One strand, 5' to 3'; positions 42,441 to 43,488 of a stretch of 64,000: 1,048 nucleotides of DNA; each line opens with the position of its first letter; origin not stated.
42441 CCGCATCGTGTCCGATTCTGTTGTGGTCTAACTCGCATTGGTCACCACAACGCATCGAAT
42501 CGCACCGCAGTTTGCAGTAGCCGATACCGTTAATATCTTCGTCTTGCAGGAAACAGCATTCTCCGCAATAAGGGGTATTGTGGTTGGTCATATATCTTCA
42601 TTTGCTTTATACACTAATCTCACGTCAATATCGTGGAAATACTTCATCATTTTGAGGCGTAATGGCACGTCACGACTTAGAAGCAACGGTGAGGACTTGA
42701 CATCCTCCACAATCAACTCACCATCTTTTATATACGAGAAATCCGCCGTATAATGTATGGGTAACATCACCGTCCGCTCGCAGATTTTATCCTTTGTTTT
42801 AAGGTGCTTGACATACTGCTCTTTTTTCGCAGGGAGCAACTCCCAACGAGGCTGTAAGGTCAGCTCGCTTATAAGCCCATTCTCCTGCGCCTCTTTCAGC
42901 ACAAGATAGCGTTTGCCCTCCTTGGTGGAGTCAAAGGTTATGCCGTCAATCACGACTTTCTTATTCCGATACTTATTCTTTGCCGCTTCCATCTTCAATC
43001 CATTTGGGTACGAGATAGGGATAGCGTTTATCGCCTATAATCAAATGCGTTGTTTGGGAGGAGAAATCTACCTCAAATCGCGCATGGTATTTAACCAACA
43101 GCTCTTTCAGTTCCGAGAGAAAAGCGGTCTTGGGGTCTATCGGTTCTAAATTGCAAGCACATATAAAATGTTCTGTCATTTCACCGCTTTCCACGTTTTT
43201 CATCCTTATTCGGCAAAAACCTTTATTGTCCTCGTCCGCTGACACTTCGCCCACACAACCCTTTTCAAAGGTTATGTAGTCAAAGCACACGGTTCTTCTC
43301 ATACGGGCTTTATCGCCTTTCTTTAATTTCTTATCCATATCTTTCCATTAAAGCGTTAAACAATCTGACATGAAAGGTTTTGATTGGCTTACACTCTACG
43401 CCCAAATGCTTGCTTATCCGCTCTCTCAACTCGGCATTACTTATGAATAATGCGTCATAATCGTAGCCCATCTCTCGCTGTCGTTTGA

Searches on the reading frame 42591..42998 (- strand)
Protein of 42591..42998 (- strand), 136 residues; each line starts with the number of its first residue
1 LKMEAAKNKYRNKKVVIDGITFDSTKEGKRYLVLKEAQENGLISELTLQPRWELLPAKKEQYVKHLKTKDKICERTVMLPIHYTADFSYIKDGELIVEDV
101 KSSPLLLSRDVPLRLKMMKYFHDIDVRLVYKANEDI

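Call 36: search_protein_families(library=pfam, proteins=[window:42591-42998:-], max_evalue=0.01)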
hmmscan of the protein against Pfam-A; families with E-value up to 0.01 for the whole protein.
window:42591-42998:- (136 aa): 1 family
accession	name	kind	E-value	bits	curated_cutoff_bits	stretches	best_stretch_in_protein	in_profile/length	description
PF06356.17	DUF1064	-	4.6e-20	72.6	24.7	1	8-127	2-107/117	Protein of unknown function (DUF1064)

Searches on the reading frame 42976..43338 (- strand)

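Call 36: search_protein_families(library=pfam, proteins=[window:42976-43338:-], max_evalue=0.01)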
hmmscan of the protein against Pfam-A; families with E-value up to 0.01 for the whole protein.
window:42976-43338:- (121 aa): 1 family
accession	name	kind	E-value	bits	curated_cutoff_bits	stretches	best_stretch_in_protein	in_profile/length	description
PF00533.33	BRCT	-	0.0014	19.2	21.3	1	75-112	22-60/78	BRCA1 C Terminus (BRCT) domain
